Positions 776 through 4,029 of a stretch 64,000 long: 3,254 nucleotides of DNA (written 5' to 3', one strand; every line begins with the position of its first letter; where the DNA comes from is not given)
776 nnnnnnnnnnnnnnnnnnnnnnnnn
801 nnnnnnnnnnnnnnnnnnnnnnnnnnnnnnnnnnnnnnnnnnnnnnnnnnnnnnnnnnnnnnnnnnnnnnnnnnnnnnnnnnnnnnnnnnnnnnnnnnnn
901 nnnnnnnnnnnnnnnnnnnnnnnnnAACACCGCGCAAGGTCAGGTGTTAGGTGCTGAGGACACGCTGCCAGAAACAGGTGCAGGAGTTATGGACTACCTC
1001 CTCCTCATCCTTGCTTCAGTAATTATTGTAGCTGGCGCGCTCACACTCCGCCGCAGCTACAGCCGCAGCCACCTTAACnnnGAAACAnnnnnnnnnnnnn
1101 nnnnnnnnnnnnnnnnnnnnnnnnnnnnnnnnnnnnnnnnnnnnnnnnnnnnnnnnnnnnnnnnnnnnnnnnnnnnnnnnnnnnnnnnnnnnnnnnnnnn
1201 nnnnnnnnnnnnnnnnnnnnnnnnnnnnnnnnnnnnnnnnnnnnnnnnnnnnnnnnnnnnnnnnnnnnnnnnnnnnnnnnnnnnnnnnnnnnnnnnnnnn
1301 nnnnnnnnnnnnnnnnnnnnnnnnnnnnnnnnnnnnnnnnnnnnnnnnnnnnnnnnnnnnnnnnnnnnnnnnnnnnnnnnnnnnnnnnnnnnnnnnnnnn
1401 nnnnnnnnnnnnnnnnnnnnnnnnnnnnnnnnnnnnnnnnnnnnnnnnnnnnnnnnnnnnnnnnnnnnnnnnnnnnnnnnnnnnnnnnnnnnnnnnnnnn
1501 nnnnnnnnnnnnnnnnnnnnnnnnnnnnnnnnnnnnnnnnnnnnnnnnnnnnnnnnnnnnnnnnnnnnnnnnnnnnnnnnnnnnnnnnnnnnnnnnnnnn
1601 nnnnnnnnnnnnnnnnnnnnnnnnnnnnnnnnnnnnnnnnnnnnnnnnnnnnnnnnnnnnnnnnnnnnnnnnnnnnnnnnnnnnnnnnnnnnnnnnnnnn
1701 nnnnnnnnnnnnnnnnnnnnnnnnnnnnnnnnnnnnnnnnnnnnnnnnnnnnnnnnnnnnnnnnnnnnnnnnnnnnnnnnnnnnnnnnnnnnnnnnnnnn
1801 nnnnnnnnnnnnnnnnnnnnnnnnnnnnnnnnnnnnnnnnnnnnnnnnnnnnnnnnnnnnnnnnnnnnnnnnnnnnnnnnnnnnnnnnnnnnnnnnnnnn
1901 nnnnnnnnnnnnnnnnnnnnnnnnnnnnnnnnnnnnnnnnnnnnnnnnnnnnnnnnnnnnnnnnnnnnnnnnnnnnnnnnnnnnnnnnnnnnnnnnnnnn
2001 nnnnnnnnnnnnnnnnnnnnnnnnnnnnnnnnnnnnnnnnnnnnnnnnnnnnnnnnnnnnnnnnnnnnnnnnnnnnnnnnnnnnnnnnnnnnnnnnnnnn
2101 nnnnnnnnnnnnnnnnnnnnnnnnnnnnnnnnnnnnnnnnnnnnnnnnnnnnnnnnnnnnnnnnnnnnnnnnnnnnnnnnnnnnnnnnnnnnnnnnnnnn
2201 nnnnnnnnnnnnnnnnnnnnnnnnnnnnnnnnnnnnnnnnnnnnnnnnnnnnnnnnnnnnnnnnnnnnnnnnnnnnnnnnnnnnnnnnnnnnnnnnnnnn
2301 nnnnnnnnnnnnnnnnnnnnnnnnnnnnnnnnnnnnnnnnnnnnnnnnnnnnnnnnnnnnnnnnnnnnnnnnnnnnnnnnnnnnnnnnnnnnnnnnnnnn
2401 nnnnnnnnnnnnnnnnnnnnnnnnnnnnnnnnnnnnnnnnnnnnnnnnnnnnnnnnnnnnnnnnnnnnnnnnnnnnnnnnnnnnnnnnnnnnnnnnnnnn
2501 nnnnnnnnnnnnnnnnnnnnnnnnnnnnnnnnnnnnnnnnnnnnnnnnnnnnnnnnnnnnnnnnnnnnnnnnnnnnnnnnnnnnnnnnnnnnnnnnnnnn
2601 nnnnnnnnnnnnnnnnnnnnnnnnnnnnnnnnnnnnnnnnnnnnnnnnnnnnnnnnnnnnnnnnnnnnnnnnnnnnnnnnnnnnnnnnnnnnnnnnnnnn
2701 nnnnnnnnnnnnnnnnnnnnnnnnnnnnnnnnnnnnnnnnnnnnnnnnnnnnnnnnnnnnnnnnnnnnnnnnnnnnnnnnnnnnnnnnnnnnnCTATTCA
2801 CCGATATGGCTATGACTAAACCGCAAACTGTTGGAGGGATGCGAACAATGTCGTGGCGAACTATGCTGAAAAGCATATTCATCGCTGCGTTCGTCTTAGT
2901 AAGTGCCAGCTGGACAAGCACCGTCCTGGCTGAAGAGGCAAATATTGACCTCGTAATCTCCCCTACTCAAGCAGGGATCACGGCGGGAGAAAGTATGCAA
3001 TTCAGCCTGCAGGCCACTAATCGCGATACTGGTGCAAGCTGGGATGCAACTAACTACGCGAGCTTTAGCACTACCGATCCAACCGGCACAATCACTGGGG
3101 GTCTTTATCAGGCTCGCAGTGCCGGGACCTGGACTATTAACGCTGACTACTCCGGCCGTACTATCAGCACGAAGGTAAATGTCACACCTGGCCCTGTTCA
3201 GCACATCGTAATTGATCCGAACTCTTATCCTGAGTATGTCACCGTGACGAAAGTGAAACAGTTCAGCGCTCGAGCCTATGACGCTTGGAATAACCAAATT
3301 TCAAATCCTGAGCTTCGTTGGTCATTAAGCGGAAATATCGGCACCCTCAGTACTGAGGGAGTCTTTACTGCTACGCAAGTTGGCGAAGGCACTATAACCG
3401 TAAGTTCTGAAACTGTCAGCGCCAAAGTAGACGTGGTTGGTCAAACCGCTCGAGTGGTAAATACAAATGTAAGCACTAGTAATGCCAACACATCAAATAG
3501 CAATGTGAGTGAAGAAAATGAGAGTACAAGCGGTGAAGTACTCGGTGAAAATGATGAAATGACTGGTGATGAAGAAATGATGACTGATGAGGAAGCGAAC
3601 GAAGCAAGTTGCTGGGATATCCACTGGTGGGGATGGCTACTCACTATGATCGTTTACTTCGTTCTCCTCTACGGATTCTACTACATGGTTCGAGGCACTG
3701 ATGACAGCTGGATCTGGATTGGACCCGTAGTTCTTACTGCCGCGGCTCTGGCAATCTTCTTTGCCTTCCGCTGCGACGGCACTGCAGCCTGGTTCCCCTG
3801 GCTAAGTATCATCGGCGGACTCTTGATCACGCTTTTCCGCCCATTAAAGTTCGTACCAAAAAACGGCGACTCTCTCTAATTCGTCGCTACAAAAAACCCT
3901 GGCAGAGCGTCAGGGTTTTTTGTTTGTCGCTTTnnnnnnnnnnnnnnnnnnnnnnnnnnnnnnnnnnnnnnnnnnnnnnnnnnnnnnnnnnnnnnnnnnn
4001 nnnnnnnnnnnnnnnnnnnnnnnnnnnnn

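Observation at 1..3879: Sortase locus whose substrates share an extended (Q/E)VLGAE pre-motif and use LPETG and the atypical LSPTG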

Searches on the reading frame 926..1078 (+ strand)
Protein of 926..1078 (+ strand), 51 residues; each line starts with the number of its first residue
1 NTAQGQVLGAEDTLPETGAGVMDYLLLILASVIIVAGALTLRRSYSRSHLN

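Call 39: find_homologous_proteins(query=A2, max_evalue=10)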
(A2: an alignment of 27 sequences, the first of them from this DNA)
Query A2 (27 sequences) (51 aa, profile of the alignment): 2 proteins with E <= 10 among 5141 candidates.
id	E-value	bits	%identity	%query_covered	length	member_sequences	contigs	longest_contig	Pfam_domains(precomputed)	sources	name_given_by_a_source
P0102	2.6e-12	64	41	88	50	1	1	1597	-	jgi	-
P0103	4.2e+0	25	31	86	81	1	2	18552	-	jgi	jgi:hypothetical protein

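Call 49: search_protein_families(library=pfam, proteins=[P0103], max_evalue=0.01)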
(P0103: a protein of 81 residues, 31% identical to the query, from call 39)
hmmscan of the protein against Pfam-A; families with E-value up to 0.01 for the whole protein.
P0103 (81 aa): 0 families

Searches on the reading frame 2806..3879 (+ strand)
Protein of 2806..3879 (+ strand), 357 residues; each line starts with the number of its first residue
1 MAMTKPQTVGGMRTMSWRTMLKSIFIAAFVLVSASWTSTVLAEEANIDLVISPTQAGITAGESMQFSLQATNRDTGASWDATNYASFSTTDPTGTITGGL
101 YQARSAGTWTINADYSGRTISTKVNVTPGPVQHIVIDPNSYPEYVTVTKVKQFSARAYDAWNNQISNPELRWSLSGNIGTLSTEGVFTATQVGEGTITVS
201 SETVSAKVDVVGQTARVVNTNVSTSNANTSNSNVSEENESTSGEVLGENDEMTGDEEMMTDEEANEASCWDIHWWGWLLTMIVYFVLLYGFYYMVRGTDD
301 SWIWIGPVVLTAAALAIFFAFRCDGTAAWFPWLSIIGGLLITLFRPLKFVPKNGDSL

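Call 4: search_protein_families(library=pfam, proteins=[window:2806-3879:+], max_evalue=0.1)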
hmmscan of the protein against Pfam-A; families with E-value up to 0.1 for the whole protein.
window:2806-3879:+ (357 aa): 3 families
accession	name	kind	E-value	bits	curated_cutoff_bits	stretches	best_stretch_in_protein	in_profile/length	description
PF12985.13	DUF3869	-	0.063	13.9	24.5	1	80-126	20-68/85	Domain of unknown function (DUF3869)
PF24155.1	DUF7406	-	0.064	13.7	28.4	0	67-110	3-44/52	Domain of unknown function (DUF7406)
PF09685.15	DUF4870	-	0.095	13.2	25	1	254-319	34-88/107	Domain of unknown function (DUF4870)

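Call 5: search_protein_families(library=ncbifam, proteins=[window:2806-3879:+], max_evalue=0.1)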
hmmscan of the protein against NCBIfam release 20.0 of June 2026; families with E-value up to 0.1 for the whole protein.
window:2806-3879:+ (357 aa): 0 families

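Call 70: search_protein_representatives(protein=window:2806-3876:+)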
Query: 357 residues. Proteins with E-value up to 0.001 (for the whole library): 2181; up to 1e-10: 815; up to 1e-30: 139. The best 150 are listed.
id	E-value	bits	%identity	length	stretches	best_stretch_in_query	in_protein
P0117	0.0e+00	1419.8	39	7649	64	112-206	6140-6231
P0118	1.4e-233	790.7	100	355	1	3-357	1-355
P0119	6.1e-165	565.0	36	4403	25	97-198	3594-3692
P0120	9.7e-124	429.5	40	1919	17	134-212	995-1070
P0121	2.3e-116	405.2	34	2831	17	49-202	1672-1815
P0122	3.1e-95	335.7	31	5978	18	36-194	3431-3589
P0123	5.4e-91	321.8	46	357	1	20-357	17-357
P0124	9.4e-91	321.0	30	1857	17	37-168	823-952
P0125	1.4e-87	310.6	35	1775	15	52-208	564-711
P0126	6.7e-87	308.3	30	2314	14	38-210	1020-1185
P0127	1.7e-81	290.6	31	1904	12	47-225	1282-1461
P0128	2.3e-79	283.6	30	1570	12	38-200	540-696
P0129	2.0e-77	277.2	40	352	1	24-357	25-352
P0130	1.4e-72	261.2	39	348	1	21-356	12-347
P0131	1.4e-71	257.9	31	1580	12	48-201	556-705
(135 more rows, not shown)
